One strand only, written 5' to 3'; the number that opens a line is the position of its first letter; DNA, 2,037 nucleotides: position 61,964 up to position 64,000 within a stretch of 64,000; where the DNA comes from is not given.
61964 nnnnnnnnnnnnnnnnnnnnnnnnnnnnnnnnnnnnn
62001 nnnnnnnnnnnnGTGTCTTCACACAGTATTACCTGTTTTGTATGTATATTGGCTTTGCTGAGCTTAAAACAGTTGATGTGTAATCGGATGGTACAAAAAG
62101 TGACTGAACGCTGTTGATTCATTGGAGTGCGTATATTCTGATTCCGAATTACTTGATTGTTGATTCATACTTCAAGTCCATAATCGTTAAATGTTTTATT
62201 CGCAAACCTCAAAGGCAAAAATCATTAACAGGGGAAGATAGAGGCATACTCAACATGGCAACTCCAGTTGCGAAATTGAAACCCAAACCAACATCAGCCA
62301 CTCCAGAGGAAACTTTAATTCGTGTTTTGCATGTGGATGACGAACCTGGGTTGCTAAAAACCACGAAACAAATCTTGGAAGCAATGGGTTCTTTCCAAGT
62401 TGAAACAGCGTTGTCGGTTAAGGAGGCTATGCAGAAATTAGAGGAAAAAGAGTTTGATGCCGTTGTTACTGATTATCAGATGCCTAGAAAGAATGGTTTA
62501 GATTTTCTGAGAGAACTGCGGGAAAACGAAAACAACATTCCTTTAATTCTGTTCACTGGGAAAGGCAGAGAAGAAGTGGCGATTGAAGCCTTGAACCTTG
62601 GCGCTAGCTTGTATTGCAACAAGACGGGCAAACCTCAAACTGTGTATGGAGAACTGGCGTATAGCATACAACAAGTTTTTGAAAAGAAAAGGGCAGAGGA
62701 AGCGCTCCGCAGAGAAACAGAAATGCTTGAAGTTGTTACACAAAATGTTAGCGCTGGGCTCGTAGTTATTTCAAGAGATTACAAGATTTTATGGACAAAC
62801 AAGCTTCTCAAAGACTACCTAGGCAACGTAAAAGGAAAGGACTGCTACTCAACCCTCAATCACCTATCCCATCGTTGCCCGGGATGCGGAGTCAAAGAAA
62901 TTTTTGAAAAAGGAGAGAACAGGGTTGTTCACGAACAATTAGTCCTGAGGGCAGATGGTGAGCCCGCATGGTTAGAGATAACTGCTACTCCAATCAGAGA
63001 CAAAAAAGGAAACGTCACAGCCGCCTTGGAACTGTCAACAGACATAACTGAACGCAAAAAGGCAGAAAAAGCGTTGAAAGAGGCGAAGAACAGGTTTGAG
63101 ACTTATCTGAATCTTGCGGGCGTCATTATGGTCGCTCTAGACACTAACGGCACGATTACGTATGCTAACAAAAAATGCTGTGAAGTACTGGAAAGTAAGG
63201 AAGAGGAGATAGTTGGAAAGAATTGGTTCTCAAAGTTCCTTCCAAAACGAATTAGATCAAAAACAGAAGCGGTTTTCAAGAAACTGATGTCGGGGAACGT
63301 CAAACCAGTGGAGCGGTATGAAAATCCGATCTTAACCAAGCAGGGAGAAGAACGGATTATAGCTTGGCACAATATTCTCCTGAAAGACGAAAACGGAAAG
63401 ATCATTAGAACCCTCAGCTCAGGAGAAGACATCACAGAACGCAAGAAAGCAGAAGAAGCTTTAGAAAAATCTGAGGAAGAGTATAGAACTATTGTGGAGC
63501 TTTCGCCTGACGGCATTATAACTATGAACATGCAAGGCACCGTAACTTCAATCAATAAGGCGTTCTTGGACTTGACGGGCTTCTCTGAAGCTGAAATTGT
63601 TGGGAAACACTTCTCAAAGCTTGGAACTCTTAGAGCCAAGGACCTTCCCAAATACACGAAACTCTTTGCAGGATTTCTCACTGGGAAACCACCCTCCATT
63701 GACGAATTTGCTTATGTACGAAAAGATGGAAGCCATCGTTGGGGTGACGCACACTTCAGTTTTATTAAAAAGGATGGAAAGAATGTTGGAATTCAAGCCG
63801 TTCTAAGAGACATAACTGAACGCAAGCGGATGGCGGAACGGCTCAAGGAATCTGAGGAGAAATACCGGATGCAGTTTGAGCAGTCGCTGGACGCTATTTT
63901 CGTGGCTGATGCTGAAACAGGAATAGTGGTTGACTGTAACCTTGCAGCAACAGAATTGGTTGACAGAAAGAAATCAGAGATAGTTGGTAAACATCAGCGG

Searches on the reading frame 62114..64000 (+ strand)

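Call 11: search_protein_families(library=ncbifam, proteins=[window:62114-64000:+], max_evalue=0.00001)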
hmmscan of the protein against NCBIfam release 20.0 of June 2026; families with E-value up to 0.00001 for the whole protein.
window:62114-64000:+ (629 aa): 97 families (the best 25 are shown)
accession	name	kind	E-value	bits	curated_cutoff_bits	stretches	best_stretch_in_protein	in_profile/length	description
TIGR00229.1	sensory_box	domain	8e-65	216.7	22.9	3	451-577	1-126/126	PAS domain S-box protein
NF053781.1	cdiGMPphdstlr2612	equivalog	5.1e-34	117.2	1600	3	185-388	569-776/1268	Tlr1612 family c-di-GMP phosphodiesterase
NF052573.1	HisKinEspAMyxo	equivalog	2.3e-27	95.4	1400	3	413-578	216-376/755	serine histidine kinase EspA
NF008302.0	PRK11091.1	equivalog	1.7e-26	92.7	838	2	60-149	517-608/779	aerobic respiration two-component sensor histidine kinase ArcB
NF041880.1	EPS_EpsF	equivalog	9.2e-26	90.4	900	2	74-335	1-281/492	response regulator EpsF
NF047874.1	MASE3_PAS_HK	subfamily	3.5e-25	88.9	560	3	440-586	250-397/655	MASE3 domain-containing sensor histidine kinase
NF008468.0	PRK11360.1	equivalog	6.6e-23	80.9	646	2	453-581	266-391/616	two-component system sensor histidine kinase AtoS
NF046044.1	PnpS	equivalog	1.1e-21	77.4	400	1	174-320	25-169/390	two-component system histidine kinase PnpS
NF041777.1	sens_FixL_Rhizob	equivalog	2.7e-21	75.8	850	2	414-503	82-171/485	sensor protein FixL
NF010076.0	PRK13557.1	subfamily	8.7e-19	67.3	631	1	64-155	411-503/540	histidine kinase famiy protein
NF052574.1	HisKinEspCMyxo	equivalog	9.7e-19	67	1200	1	60-140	657-736/785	serine histidine kinase EspC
NF007298.0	PRK09776.1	equivalog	8e-18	63.7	1135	1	445-582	292-429/1111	diguanylate cyclase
TIGR02040.1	PpsR-CrtJ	equivalog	1.1e-17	64.2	275.4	1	320-502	127-300/442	transcriptional regulator PpsR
NF045505.1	RR_RssB_Pseudo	equivalog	3.7e-16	59.2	700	1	69-222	6-155/394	two-component system response regulator RssB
NF053512.1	nitric_RR_NosR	exception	4.2e-16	59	400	1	71-210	1-132/422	response regulator c-di-GMP phosphodiesterase, NosR family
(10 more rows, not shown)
